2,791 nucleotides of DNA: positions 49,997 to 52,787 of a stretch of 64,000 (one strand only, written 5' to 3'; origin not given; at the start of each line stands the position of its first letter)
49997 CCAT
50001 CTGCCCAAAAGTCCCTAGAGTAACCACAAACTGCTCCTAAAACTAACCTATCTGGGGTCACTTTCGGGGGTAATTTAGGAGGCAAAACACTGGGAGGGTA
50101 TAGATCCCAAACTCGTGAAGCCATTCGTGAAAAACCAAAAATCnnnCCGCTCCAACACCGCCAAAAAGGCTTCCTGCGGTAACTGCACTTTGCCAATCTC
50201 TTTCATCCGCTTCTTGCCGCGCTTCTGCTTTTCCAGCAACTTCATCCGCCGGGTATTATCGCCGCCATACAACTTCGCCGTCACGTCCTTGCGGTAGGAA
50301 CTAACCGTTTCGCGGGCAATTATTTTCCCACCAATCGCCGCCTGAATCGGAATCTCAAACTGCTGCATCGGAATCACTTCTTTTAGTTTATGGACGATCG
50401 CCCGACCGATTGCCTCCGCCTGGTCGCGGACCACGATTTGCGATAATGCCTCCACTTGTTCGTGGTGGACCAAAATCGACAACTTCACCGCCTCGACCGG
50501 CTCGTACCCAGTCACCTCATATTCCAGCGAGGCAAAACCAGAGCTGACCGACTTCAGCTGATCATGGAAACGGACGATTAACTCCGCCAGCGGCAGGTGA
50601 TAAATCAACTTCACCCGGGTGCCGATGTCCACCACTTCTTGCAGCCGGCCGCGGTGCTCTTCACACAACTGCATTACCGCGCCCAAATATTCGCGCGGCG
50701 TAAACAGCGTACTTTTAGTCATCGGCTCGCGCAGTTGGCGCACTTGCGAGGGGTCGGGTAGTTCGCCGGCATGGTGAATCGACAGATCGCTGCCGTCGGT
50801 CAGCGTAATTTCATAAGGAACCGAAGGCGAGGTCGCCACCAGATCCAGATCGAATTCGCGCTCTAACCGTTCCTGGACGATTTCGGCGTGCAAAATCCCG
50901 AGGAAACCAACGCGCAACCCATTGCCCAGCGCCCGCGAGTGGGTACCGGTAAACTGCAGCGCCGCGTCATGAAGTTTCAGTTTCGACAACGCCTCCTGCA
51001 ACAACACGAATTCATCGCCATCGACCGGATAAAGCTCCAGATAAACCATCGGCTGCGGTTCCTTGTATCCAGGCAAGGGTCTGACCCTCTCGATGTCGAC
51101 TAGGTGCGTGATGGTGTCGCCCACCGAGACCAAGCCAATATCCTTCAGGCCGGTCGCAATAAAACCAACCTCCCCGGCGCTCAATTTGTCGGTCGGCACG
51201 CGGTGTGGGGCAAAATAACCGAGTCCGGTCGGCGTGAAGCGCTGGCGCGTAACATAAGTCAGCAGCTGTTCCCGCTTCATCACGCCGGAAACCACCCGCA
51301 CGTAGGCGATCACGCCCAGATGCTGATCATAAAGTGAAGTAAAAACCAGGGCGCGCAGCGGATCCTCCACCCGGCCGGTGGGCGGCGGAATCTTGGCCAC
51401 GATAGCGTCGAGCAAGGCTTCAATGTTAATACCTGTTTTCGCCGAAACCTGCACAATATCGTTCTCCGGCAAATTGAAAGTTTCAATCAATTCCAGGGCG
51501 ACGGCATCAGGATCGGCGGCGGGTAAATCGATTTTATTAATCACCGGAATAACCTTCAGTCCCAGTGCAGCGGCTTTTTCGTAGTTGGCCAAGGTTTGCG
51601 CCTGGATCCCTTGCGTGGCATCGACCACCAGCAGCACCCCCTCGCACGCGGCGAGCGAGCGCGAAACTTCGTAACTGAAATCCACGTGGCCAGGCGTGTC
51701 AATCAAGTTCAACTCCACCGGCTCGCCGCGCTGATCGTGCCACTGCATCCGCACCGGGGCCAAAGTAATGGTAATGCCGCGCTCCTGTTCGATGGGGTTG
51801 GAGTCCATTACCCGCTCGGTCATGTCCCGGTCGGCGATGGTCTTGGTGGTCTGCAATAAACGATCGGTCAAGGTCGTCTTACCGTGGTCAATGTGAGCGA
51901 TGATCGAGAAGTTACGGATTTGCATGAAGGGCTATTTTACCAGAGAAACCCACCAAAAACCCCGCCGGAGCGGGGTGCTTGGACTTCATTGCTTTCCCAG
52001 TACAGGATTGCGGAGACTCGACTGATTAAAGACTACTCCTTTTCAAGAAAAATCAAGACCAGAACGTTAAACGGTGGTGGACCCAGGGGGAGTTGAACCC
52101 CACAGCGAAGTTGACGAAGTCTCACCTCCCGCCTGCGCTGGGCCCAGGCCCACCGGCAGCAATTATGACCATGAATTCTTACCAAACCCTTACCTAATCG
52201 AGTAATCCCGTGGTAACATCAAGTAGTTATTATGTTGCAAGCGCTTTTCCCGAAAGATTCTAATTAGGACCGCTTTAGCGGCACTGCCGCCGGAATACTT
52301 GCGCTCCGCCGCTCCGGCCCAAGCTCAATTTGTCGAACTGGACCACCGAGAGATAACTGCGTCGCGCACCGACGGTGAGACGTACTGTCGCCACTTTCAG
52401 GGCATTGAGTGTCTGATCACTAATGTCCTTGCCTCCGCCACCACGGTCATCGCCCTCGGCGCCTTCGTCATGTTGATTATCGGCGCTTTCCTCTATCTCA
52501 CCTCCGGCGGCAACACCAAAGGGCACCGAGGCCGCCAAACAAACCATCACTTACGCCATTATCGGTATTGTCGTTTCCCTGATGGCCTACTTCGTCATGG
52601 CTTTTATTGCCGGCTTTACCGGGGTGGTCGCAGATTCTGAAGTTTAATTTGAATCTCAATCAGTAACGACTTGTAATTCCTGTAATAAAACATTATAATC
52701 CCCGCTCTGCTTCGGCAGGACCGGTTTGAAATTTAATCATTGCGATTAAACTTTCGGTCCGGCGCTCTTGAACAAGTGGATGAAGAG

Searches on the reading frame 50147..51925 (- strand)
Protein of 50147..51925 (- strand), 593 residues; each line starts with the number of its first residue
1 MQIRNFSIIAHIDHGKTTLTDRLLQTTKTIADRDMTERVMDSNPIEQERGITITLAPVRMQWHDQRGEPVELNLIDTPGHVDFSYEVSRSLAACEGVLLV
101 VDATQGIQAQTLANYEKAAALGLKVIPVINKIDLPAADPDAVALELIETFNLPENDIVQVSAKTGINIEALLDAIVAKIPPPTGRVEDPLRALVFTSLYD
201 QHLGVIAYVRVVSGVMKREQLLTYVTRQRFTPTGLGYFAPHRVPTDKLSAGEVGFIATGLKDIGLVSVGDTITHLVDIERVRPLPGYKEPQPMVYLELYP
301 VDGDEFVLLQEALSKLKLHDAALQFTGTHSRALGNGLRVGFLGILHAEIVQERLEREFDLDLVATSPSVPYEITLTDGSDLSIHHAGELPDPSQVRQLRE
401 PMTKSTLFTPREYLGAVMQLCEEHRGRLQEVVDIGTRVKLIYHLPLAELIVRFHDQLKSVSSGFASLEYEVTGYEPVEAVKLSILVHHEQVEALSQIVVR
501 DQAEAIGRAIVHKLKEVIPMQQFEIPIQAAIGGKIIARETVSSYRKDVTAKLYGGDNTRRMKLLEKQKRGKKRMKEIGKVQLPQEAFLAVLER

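Call 49: search_protein_families(library=pfam, proteins=[window:50147-51925:-], max_evalue=0.01)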
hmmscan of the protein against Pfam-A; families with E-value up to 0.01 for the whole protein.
window:50147-51925:- (593 aa): 9 families
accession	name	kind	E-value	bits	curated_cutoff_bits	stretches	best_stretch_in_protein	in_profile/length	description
PF00009.33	GTP_EFTU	-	4.3e-55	186.7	26.5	1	2-181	2-188/188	Elongation factor Tu GTP binding domain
PF06421.17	LepA_C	-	4.7e-47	159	29.7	1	486-591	1-106/107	GTP-binding protein LepA C-terminus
PF00679.30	EFG_C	-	1.6e-20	73.3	27.9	1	398-483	2-87/89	Elongation factor G C-terminus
PF03144.31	GTP_EFTU_D2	-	1.3e-05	26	30.3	1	204-273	1-73/73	Elongation factor Tu domain 2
PF01926.29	MMR_HSR1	-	2.8e-05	24.6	21.9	1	14-131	10-113/113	50S ribosome-binding GTPase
PF22042.2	EF-G_D2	-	0.0001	22.8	27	1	189-273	1-82/84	Elongation factor G domain 2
PF00071.28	Ras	-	0.0012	18.9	21.6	1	63-179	41-160/162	Ras family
PF16897.10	MMR_HSR1_Xtn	-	0.0026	18.1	35.2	1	124-178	57-103/106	C-terminal region of MMR_HSR1 domain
PF09439.16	SRPRB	-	0.0039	17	25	0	7-104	7-83/178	Signal recognition particle receptor beta subunit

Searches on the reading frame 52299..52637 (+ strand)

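Call 49: search_protein_families(library=pfam, proteins=[window:52299-52637:+], max_evalue=0.01)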
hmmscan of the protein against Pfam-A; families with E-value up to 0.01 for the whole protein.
window:52299-52637:+ (113 aa): 1 family
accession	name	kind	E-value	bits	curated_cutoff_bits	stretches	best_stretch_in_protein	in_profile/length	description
PF18895.5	T4SS_pilin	-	0.0073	16.8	26.6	1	36-72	5-40/71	Type IV secretion system pilin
